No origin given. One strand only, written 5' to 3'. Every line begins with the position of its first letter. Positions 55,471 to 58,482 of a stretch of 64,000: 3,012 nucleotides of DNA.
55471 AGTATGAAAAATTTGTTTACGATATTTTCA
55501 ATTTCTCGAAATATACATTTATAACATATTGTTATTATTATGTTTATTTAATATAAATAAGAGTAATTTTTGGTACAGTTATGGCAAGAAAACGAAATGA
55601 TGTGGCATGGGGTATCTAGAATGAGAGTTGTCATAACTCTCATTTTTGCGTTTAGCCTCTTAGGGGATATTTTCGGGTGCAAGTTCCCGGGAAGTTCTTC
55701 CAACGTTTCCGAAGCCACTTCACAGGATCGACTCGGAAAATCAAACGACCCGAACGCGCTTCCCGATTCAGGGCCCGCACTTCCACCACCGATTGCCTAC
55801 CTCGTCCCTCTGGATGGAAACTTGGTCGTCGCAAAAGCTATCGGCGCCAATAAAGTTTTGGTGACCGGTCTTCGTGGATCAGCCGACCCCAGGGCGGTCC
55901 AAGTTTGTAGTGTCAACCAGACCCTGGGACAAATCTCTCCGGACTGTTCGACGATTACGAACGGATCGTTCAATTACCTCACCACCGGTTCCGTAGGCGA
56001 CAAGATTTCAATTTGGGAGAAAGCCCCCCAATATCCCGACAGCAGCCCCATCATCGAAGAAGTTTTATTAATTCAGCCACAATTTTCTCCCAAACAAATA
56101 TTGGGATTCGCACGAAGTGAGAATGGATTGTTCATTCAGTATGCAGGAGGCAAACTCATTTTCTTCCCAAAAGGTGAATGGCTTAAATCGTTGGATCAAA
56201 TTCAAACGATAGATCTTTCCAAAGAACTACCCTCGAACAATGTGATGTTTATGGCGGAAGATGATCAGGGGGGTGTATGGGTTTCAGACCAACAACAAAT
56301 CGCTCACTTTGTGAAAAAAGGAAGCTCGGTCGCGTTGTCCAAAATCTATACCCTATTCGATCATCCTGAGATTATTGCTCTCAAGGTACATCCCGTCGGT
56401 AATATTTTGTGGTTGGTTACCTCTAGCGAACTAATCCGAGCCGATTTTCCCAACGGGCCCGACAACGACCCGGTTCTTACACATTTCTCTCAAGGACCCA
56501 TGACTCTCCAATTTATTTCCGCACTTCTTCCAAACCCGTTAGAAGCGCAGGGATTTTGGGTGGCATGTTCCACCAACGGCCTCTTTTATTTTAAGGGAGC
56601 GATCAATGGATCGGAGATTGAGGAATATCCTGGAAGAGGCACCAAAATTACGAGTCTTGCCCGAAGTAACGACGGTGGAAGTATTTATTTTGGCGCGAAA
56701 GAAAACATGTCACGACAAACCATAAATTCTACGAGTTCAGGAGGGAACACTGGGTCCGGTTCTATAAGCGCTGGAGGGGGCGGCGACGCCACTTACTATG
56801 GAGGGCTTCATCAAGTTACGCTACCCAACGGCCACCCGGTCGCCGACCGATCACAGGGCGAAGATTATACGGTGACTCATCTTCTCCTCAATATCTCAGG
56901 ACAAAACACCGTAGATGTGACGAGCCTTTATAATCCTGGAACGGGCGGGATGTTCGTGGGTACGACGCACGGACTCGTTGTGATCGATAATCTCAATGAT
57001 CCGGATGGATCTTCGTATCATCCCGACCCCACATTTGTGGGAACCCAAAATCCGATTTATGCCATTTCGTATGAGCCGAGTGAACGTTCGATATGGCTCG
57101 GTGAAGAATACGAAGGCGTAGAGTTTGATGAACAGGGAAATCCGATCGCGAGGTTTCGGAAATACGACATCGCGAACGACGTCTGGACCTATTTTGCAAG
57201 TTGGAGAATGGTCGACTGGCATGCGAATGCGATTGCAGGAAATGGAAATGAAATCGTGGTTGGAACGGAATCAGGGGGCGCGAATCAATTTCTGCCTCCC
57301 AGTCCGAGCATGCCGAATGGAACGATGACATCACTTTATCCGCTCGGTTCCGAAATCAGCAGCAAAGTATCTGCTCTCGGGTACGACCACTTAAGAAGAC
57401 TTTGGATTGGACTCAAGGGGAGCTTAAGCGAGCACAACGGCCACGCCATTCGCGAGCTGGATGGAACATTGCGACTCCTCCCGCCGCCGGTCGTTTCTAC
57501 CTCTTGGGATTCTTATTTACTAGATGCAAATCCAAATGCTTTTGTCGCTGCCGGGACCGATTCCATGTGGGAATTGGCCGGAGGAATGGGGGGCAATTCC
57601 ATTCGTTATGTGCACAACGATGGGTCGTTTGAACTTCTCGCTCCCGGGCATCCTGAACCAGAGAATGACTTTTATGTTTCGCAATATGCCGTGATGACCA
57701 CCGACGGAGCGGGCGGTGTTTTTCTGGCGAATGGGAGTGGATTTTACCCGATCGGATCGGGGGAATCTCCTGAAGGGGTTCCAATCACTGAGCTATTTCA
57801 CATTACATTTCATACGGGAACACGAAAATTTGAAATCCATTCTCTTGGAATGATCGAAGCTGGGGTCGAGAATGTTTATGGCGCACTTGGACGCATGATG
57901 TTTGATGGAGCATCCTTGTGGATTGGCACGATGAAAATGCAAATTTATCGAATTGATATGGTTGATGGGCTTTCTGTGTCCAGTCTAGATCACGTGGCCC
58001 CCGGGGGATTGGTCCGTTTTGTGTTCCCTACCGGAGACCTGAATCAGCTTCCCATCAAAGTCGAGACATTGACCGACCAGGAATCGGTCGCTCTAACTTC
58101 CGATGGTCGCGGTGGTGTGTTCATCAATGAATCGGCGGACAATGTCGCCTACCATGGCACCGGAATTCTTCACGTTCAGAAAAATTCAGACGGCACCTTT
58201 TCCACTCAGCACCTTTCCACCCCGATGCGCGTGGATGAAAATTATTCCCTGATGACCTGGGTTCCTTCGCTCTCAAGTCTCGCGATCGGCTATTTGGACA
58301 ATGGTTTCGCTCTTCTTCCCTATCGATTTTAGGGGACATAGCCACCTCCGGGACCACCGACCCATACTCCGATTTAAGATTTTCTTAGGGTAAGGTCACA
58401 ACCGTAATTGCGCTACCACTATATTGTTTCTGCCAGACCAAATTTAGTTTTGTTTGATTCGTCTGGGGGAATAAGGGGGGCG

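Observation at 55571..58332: Near-consensus sigma-54 promoter placed between the kinase-EBP gene and a 900-aa propeller lipoprotein gene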

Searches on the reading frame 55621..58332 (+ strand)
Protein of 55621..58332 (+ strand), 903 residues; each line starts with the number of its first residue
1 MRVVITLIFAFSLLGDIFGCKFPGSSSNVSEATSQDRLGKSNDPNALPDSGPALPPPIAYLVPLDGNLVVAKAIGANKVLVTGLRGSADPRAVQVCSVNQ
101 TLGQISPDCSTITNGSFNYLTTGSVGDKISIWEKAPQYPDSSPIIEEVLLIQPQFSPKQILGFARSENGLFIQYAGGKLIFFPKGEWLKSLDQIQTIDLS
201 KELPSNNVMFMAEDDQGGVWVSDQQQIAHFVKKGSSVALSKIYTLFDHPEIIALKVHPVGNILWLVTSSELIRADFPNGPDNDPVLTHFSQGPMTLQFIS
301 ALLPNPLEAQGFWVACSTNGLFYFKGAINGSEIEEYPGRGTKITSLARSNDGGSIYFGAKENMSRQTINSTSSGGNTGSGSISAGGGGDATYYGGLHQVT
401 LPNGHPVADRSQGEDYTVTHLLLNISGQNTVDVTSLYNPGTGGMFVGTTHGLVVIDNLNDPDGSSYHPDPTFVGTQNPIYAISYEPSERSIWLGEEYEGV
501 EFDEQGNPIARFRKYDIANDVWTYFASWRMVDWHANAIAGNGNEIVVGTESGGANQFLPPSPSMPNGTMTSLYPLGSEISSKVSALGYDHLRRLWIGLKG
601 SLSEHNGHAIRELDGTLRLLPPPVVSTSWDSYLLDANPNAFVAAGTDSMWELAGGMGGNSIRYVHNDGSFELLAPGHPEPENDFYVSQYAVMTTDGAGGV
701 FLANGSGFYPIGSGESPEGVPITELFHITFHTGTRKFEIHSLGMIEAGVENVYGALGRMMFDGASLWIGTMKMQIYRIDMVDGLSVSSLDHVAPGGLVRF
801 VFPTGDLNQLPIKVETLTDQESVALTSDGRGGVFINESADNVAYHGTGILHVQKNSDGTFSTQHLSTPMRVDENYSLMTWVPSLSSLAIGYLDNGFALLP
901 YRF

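Call 3: search_protein_families(library=pfam, proteins=[window:55621-58332:+])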
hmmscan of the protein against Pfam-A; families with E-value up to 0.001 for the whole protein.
window:55621-58332:+ (903 aa): 1 family
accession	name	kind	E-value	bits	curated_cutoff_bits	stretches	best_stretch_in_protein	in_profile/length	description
PF07494.17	Reg_prop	-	6.7e-07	29.2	20.4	0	203-222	2-21/24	Two component regulator propeller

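Call 7: find_related_loci(query=window:55621-58332:+, collection=genome_contigs, flank=10000)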
Query window:55621-58332:+ (903 aa) in genome_contigs; peptide patterns used: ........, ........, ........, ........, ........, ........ (x = any residue, [..] = any of these).
14 stretches matched a pattern, but none encodes a relative of the query by tblastn (E <= 1e-3).

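Call 8: find_homologous_proteins(query=window:55621-58332:+)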
Query window:55621-58332:+ (903 aa): 1 proteins with E <= 0.001 among 8000 candidates.
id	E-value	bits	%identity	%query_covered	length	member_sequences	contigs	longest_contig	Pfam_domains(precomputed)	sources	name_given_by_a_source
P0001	0.0e+0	2080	100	100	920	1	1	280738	PF07494.18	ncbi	-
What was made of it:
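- Checked: The public annotation starts the ORF at TTG 55570 (920 aa, call 8), which would put the motif inside the coding sequence.
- The public annotation starts the ORF at TTG 55570, upstream of the motif (call 8).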

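Call 9: find_encoding_contigs(protein=P0001, flank=10000, max_places=3)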
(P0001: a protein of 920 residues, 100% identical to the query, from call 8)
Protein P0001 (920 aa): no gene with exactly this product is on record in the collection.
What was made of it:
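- On sigma-54 (-24/-12) promoter: The source genome is not in the searchable genome collection (calls 7, 9).
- Tried and rejected: Looking up the source contig by exact protein failed (call 9), so the rest of the genome, including rpoN, could not be examined.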

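Call 53: search_protein_representatives(protein=window:55621-58332:+)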
Query: 903 residues. Proteins with E-value up to 0.001 (for the whole library): 17; up to 1e-10: 2; up to 1e-30: 1. The best 17 are listed.
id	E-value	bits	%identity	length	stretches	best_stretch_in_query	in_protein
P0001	0.0e+00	2080.4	100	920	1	1-903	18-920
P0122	5.7e-11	57.9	36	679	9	164-233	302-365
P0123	3.2e-10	55.4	41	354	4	201-237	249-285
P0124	4.4e-10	54.9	41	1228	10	200-231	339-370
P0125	7.4e-10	54.2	30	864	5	191-325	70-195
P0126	1.0e-09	53.7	35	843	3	19-238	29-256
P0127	1.5e-09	53.2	31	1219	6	165-254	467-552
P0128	5.2e-07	44.7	36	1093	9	184-235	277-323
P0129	7.3e-06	40.9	36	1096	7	199-233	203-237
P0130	2.6e-05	39.1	33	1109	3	181-326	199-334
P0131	3.0e-05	38.9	34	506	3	434-493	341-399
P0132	3.5e-05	38.7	30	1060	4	431-507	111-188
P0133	4.1e-04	35.2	31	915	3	432-601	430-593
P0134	4.3e-04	35.1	31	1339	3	423-513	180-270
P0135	5.1e-04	34.9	38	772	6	200-234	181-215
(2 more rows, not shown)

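Call 55: search_protein_families(library=pfam, proteins=[window:55621-58332:+], max_evalue=10)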
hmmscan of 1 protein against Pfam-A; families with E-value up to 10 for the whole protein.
window:55621-58332:+ (903 aa): 1 family
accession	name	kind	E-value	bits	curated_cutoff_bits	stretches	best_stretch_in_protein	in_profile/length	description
PF07494.17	Reg_prop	-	6.7e-07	29.2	20.4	1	203-222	2-21/24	Two component regulator propeller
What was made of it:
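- On Reg_prop beta-propeller proteins: Pfam Reg_prop scores 29.2 bits with one stretch (calls 3, 55). No Y_Y_Y hit even at E=10 (call 55).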

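Call 61: predict_structure(protein=window:55621-58332:+)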
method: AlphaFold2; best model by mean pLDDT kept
length: 903 residues; sequences in the alignment: 1
mean_pLDDT: 32.4   pTM: 0.22
mean pLDDT of the five models: 32.4, 27.2, 24.6, 23.5, 23.3
residues with pLDDT >= 90: 0; 70-90: 0; 50-70: 28; < 50: 875
segments of 3 or more residues with pLDDT < 50: 1-76, 84-92, 100-103, 113-170, 173-175, 177-179, 183-186, 188-903
pLDDT, mean of each block of 10 residues (from residue 1): 37 37 30 28 32 31 38 50 48 54 50 38 27 27 28 36 44 49 47 42 33 34 42 37 37 37 40 40 34 27 29 28 29 28 25 27 24 24 24 27 28 29 26 29 27 28 31 26 28 30 35 26 23 22 23 25 26 26 33 33 29 26 26 25 26 26 35 32 27 33 39 37 33 33 30 35 29 30 34 34 37 34 33 37 37 44 36 29 32 31 28
secondary structure, 60 per line:
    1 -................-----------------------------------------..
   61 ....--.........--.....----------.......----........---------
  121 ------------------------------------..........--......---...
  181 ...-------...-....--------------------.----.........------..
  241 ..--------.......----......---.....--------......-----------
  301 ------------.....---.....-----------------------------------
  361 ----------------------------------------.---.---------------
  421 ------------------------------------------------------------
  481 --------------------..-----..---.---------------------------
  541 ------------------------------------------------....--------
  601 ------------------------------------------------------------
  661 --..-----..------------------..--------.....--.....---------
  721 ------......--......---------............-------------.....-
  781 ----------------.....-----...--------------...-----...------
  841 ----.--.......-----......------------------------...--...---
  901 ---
elements in order (helices of 4 or more, strands of 3 or more residues): H2-17 E59-64 E67-75 E78-82 E93-99 E104-111 E160-166 E169-174 E178-183 E195-198 H224-232 E251-257 E262-267 E271-275 H284-289 E313-317 E321-325 H589-592 E700-704 E707-711 E727-732 E735-740 H750-761 E775-779 E797-801 E824-826 E832-834 E848-854 E860-865 E890-892 E895-897
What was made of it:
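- Tried and rejected: The single-sequence AlphaFold model was useless (pLDDT 32, call 61).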

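Call 72: search_protein_families(library=pfam, proteins=[P0122, P0124, P0125, P0126, P0127, P0130, P0132, P0133], max_evalue=0.0001)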
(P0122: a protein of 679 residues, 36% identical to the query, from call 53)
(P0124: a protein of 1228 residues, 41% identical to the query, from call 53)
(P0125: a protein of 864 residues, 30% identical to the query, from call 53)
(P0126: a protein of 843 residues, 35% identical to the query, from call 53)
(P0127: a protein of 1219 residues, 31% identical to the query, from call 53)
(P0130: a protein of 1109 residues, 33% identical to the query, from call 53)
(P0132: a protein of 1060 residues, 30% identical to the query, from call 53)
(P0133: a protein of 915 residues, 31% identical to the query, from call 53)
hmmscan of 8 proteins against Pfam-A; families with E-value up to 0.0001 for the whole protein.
P0122 (679 aa): 4 families
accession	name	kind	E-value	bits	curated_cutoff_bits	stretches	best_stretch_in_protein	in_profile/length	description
PF07494.17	Reg_prop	-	3.6e-66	211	20.4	5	334-357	1-24/24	Two component regulator propeller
PF24249.1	DUF7452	-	1.1e-14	55.2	28.2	0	320-339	93-112/118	Domain of unknown function (DUF7452)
PF08450.18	SGL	-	9e-14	52.1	26.3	0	110-192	29-111/246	SMP-30/Gluconolactonase/LRE-like region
PF24697.1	DUF7661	-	1.1e-07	32.3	27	0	613-637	17-41/70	Domain of unknown function (DUF7661)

P0124 (1228 aa): 4 families
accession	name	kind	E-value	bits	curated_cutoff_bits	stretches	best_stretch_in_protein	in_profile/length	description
PF07494.17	Reg_prop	-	1.1e-63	203.3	20.4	0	341-363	1-23/24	Two component regulator propeller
PF08450.18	SGL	-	7.9e-19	68.7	26.3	0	516-602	39-130/246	SMP-30/Gluconolactonase/LRE-like region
PF24249.1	DUF7452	-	1.8e-18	67.4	28.2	0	191-218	6-33/118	Domain of unknown function (DUF7452)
PF01650.23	Peptidase_C13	-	5.6e-12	46.2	22.8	1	826-914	110-202/258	Peptidase C13 family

P0125 (864 aa): 5 families
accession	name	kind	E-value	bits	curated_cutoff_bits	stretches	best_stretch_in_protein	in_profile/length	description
PF07494.17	Reg_prop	-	4.1e-40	131.1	20.4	0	79-101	1-23/24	Two component regulator propeller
PF23748.1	Beta-prop_LRRK2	-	7e-09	35.6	26.9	0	338-376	269-307/359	LRRK2 beta propeller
PF08450.18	SGL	-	7e-08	32.8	26.3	0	32-102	35-105/246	SMP-30/Gluconolactonase/LRE-like region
PF01650.23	Peptidase_C13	-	1.2e-07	32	22.8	1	415-569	20-184/258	Peptidase C13 family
PF24249.1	DUF7452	-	2.4e-07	31.5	28.2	0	195-300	6-112/118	Domain of unknown function (DUF7452)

P0126 (843 aa): 1 family
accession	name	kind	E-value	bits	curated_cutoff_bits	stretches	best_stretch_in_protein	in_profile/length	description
PF07494.17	Reg_prop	-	7e-25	84.3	20.4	0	221-242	2-23/24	Two component regulator propeller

P0127 (1219 aa): 5 families
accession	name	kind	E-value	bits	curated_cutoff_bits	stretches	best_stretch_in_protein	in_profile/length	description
PF07494.17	Reg_prop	-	2.5e-60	193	20.4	3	159-182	1-24/24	Two component regulator propeller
PF08450.18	SGL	-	6.8e-14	52.5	26.3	0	337-407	42-114/246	SMP-30/Gluconolactonase/LRE-like region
PF24249.1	DUF7452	-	1.1e-09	39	28.2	0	574-677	7-112/118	Domain of unknown function (DUF7452)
PF23748.1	Beta-prop_LRRK2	-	3.5e-07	30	26.9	0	242-271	266-295/359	LRRK2 beta propeller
PF01650.23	Peptidase_C13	-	1e-06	28.9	22.8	1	823-904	108-188/258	Peptidase C13 family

P0130 (1109 aa): 5 families
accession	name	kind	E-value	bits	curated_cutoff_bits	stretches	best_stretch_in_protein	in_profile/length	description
PF07494.17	Reg_prop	-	3.2e-43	140.6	20.4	0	430-452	1-23/24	Two component regulator propeller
PF07495.19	Y_Y_Y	-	1.7e-16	60.3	26.6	1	697-756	5-64/65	Y_Y_Y domain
PF07228.17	SpoIIE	-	5.7e-15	56.2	25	1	911-1106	6-190/192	Stage II sporulation protein E (SpoIIE)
PF24684.1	Vgb_lyase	-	2e-09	37.1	50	1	185-411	14-242/290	Virginiamycin B lyase family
PF08450.18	SGL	-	1.9e-08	34.7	26.3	0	271-329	48-108/246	SMP-30/Gluconolactonase/LRE-like region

P0132 (1060 aa): 6 families
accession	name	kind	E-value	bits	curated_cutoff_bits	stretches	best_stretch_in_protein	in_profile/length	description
PF07494.17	Reg_prop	-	2.2e-67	214.7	20.4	3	62-85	1-24/24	Two component regulator propeller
PF06580.19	His_kinase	-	2e-23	82.9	25.2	1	869-946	2-81/81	Histidine kinase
PF07495.19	Y_Y_Y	-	3.6e-17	62.5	26.6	1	732-794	2-64/65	Y_Y_Y domain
PF08450.18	SGL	-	3.6e-11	43.6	26.3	0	244-420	39-217/246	SMP-30/Gluconolactonase/LRE-like region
PF16819.11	DUF5074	-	5.6e-10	39.2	27.2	0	578-653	152-227/353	Domain of unknown function (DUF5074)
PF23748.1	Beta-prop_LRRK2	-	9.1e-09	35.2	26.9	0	413-470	252-309/359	LRRK2 beta propeller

P0133 (915 aa): 5 families
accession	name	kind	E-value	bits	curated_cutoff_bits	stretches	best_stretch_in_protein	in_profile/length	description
PF07494.17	Reg_prop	-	2.1e-65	208.6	20.4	2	472-495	1-24/24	Two component regulator propeller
PF00196.25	GerE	-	1.9e-17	63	23.5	1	856-908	4-56/57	Bacterial regulatory proteins, luxR family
PF07495.19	Y_Y_Y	-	1e-15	57.8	26.6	1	741-799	2-60/65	Y_Y_Y domain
PF23748.1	Beta-prop_LRRK2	-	5.8e-11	42.4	26.9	0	573-599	275-301/359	LRRK2 beta propeller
PF08450.18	SGL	-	1.5e-08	35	26.3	0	532-635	11-105/246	SMP-30/Gluconolactonase/LRE-like region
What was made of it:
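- Closest known: Reg_prop tandem beta-propeller ectodomains. Same: All weak HMMER hits are Reg_prop proteins (calls 53, 72).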

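Call 85: predict_structure(alignment_id=A1)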
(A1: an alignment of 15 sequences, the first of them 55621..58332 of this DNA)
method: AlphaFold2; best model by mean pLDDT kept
length: 903 residues; sequences in the alignment: 15
mean_pLDDT: 49.0   pTM: 0.42
mean pLDDT of the five models: 49.0, 48.0, 47.6, 46.5, 46.3
residues with pLDDT >= 90: 2; 70-90: 176; 50-70: 192; < 50: 533
segments of 3 or more residues with pLDDT < 50: 1-158, 187-190, 328-332, 362-394, 402-418, 424-429, 461-476, 480-491, 493-503, 505-512, 520-530, 574-580, 601-608, 618-636, 675-689, 713-855, 858-903
pLDDT, mean of each block of 10 residues (from residue 1): 40 30 26 25 33 30 33 44 38 40 34 27 25 28 28 43 71 76 58 69 76 85 88 79 75 82 84 86 83 58 71 76 63 53 72 71 39 33 28 54 37 44 46 64 64 58 37 46 45 43 43 50 44 60 68 68 67 51 69 69 48 56 39 49 64 57 69 45 41 56 54 44 38 38 35 30 42 41 31 26 27 22 27 31 32 44 31 23 24 26 27
secondary structure, 60 per line:
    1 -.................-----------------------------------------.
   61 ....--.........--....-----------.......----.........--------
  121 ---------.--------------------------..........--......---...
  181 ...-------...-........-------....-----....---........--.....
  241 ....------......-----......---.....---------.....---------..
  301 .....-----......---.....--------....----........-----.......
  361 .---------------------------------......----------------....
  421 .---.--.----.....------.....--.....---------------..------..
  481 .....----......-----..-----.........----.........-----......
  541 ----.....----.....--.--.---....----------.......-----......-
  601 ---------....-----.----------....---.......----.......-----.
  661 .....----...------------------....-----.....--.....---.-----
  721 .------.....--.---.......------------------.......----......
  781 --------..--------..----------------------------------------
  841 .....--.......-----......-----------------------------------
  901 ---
elements in order (helices of 4 or more, strands of 3 or more residues): H2-18 E60-64 E67-75 E78-81 E93-99 E104-112 E160-166 E169-174 E178-183 E195-198 H199-202 E210-213 E219-222 E226-233 E236-244 E251-256 E262-267 E271-275 E285-289 E299-305 E311-316 E320-324 E333-336 E341-348 E354-361 E395-400 E417-421 E433-437 E444-448 E451-455 E479-485 E490-495 E508-516 E521-529 E535-540 E545-549 E554-558 E568-571 E582-588 E594-599 E610-613 H630-633 E637-643 E648-654 E660-665 E670-672 E691-694 E700-704 E707-711 E728-732 E739-745 E764-770 E775-780 E841-845 E848-854 E860-865
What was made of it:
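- On Reg_prop beta-propeller proteins: In the AlphaFold model residues 160-360 reach pLDDT 70-88, but the overall mean is 49 (call 85).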
